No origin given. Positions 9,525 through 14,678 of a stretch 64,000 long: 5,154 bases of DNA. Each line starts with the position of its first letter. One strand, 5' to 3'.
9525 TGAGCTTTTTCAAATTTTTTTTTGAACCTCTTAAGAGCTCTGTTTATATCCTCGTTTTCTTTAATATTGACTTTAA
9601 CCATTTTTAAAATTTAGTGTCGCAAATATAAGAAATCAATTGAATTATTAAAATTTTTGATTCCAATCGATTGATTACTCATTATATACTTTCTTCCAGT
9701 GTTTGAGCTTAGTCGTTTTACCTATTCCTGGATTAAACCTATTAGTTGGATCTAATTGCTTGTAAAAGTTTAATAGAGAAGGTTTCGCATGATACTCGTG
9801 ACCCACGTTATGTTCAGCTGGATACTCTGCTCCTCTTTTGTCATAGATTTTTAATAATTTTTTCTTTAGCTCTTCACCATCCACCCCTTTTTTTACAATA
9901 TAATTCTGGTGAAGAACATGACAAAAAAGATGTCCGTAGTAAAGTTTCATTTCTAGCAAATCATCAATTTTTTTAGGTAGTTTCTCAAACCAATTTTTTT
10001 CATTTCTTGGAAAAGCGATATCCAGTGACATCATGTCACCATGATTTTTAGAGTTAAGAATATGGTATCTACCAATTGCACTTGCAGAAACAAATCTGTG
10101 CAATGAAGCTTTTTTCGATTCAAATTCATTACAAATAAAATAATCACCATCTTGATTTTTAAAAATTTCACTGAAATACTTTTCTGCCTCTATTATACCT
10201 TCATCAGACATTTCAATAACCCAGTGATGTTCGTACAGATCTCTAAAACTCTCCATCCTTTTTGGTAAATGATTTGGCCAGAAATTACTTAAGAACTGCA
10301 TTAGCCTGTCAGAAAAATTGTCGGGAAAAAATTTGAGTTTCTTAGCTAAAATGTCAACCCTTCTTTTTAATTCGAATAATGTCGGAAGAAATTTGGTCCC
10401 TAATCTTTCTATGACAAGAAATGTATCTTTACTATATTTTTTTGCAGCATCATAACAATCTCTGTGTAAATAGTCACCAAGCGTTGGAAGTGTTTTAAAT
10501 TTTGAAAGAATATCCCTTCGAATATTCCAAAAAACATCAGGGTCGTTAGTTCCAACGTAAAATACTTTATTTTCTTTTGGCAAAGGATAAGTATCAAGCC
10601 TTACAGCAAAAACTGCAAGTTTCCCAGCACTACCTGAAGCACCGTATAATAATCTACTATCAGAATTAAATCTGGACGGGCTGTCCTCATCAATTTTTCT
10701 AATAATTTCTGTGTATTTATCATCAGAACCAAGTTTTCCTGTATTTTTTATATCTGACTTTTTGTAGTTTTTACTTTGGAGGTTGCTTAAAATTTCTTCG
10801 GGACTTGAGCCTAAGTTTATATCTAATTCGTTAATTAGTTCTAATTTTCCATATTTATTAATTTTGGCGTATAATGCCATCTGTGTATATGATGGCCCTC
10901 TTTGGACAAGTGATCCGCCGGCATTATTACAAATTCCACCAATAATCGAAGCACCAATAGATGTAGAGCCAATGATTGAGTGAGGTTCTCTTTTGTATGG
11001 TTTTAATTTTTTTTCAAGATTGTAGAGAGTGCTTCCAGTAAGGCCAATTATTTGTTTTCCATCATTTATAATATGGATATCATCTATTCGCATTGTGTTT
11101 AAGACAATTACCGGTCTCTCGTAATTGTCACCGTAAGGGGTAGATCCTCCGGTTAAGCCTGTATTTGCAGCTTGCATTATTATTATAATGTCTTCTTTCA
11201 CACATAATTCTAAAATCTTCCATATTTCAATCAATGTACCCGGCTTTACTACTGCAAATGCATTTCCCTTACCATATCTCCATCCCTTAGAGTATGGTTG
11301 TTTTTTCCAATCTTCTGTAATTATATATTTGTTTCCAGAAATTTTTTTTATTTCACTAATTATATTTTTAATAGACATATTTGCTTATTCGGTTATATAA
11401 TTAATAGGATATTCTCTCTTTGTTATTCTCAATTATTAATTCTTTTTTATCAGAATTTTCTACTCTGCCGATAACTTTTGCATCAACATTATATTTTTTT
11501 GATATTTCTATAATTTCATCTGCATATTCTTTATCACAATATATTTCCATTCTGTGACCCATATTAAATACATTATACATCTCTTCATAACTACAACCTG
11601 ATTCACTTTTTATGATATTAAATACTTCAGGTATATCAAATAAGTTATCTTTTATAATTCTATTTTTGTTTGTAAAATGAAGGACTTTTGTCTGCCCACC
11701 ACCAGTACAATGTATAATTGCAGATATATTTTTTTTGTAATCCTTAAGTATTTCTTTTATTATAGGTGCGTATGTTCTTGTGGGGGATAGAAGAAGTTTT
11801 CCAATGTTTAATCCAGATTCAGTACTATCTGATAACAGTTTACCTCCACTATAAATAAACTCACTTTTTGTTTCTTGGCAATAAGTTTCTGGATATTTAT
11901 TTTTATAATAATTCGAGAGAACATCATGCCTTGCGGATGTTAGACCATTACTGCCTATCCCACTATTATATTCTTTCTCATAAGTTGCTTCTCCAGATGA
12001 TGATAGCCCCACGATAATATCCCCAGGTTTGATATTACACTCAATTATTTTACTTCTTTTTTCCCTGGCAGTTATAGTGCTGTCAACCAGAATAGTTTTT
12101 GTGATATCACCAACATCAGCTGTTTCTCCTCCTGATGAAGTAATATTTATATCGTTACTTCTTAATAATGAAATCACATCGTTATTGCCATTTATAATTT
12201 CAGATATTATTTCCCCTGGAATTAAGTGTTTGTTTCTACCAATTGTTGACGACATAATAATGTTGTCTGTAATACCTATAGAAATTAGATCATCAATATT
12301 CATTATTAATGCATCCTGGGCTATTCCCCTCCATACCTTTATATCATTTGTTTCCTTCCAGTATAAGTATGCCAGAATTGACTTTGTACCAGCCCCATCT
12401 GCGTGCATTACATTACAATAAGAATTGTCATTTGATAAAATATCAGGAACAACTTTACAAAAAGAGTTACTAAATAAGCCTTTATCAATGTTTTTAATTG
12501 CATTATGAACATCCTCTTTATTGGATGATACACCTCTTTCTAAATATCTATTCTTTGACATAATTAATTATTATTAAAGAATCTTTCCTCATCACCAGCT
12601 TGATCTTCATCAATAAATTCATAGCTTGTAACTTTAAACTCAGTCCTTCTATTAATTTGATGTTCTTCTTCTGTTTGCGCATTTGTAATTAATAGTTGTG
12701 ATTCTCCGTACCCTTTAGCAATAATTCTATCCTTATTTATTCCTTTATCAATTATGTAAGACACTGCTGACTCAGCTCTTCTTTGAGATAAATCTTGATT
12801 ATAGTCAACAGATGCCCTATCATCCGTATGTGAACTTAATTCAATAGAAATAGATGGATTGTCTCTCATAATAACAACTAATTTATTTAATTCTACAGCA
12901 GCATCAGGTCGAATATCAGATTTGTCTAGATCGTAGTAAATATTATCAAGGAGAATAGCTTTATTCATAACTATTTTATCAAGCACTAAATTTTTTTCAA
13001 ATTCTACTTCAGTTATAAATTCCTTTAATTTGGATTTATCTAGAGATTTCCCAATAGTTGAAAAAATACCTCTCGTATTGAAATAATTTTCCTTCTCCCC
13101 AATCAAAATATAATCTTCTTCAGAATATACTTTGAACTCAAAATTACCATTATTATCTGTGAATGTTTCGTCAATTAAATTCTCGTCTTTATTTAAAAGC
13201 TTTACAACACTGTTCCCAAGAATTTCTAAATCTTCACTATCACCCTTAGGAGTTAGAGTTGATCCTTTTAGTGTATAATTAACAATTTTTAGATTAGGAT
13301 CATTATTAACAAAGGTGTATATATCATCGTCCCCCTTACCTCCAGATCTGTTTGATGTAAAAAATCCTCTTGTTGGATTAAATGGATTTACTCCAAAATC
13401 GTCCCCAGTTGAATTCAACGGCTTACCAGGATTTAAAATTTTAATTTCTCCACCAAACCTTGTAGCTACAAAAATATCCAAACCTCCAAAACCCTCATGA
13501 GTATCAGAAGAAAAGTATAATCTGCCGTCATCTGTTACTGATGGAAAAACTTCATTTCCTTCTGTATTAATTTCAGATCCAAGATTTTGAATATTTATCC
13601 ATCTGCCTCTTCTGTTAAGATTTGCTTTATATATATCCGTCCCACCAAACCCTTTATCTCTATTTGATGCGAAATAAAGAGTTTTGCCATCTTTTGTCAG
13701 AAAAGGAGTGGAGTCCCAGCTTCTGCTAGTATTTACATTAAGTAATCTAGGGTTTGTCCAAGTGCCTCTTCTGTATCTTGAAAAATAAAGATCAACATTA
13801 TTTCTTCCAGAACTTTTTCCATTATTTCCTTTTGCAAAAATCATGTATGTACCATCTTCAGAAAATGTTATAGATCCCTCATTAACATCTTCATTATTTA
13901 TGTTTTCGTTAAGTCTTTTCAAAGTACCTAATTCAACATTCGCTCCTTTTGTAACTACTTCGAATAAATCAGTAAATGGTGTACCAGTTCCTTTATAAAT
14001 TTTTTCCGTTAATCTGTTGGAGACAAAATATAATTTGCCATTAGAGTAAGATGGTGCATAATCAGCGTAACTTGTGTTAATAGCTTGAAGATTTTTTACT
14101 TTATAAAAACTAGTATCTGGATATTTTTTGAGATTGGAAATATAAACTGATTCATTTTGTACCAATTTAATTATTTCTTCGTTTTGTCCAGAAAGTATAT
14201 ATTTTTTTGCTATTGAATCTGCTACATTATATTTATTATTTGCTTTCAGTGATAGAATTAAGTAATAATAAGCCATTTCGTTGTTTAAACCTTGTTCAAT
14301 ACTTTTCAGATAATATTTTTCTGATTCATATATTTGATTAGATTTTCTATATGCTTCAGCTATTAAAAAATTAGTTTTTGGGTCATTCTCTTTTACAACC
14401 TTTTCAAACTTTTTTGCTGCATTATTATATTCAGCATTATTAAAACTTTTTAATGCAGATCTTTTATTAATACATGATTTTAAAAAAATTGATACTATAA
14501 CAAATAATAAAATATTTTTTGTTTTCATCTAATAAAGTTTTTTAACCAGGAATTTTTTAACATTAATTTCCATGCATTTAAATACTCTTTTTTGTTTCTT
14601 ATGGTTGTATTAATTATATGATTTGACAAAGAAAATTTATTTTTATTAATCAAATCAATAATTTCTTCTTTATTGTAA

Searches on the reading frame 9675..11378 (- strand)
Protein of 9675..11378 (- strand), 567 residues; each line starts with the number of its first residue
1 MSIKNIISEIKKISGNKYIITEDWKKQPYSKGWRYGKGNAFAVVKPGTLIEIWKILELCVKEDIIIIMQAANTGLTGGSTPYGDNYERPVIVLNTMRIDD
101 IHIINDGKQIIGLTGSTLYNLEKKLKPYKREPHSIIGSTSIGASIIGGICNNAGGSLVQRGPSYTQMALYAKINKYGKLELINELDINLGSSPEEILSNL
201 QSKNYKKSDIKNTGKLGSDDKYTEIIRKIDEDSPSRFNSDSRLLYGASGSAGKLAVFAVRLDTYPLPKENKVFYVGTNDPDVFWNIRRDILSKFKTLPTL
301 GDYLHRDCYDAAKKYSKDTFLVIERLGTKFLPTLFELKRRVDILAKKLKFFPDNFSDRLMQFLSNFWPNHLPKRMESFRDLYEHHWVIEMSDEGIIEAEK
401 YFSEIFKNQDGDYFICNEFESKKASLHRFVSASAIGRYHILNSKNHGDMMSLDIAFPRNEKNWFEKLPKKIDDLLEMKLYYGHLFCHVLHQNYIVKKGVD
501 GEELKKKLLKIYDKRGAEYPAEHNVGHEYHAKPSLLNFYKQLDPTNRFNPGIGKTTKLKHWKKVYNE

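Call 44: search_protein_families(library=pfam, proteins=[window:9675-11378:-], max_evalue=0.00001)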
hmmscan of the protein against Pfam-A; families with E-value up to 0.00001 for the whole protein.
window:9675-11378:- (567 aa): 2 families
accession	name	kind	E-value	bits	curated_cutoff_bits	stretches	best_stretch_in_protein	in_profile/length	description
PF09330.16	Lact-deh-memb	-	5.3e-130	433.5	25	1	272-561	1-290/290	D-lactate dehydrogenase, membrane binding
PF01565.28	FAD_binding_4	-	3.1e-07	30.6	26.4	1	42-161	3-116/139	FAD binding domain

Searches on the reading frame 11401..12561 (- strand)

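Call 44: search_protein_families(library=pfam, proteins=[window:11401-12561:-], max_evalue=0.00001)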
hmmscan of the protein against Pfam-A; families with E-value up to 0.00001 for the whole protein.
window:11401-12561:- (386 aa): 2 families
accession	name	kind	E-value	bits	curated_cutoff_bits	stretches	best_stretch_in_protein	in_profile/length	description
PF02769.27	AIRS_C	-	9.7e-14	52.2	23.1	1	178-377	1-155/156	AIR synthase related protein, C-terminal domain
PF00586.29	AIRS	-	3.5e-08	34.3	24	1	45-163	10-108/112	AIR synthase related protein, N-terminal domain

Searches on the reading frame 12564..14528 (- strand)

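Call 44: search_protein_families(library=pfam, proteins=[window:12564-14528:-], max_evalue=0.00001)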
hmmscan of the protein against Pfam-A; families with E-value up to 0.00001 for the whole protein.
window:12564-14528:- (654 aa): 2 families
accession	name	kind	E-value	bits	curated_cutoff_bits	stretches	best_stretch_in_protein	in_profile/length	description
PF07676.18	PD40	-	2e-21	75.8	20.9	2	266-300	5-37/38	WD40-like Beta Propeller Repeat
PF00691.25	OmpA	-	1.3e-17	64.3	27.2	1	531-625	1-96/98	OmpA family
